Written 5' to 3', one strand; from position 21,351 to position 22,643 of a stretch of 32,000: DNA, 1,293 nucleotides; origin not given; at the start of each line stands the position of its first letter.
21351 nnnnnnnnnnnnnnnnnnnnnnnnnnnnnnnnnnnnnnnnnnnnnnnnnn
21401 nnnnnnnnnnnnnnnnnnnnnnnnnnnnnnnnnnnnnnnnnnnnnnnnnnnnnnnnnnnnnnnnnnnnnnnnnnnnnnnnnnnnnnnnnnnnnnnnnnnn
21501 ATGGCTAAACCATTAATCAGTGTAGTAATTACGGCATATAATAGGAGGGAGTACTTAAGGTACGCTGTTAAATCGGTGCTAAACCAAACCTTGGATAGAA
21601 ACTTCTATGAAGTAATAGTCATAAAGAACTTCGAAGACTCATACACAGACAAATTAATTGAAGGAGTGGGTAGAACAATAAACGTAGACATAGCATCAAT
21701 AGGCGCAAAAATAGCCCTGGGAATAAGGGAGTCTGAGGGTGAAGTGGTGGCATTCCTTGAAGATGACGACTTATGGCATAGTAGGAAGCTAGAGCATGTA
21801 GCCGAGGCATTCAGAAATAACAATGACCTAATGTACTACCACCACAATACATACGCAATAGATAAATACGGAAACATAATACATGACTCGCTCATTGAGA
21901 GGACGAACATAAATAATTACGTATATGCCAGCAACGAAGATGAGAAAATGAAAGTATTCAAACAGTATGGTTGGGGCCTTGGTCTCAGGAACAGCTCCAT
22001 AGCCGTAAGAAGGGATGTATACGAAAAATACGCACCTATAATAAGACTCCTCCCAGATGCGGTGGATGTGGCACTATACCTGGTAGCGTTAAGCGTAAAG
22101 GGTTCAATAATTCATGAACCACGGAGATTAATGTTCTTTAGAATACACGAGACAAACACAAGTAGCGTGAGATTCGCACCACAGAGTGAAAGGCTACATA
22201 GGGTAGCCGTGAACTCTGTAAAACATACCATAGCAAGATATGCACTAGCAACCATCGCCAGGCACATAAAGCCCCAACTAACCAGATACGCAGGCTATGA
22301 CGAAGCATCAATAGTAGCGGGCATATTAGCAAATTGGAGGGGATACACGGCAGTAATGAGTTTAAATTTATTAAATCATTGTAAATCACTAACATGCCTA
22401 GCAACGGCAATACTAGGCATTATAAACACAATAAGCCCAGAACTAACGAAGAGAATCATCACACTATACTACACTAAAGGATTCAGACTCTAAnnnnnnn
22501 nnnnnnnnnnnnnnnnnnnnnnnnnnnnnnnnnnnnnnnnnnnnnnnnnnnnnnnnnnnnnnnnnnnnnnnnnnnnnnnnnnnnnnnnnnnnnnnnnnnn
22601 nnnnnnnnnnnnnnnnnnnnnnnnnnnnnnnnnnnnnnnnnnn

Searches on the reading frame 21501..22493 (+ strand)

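Call 6: search_protein_families(library=pfam, proteins=[window:21501-22493:+], max_evalue=0.001)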
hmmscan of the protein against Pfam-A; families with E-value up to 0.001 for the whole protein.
window:21501-22493:+ (330 aa): 2 families
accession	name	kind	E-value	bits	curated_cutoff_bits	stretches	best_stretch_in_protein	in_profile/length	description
PF00535.33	Glycos_transf_2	-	3.7e-16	59.9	23.3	1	7-162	1-152/168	Glycosyl transferase family 2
PF13641.12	Glyco_tranf_2_3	-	3.5e-06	27.6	27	1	6-106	3-112/230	Glycosyltransferase like family 2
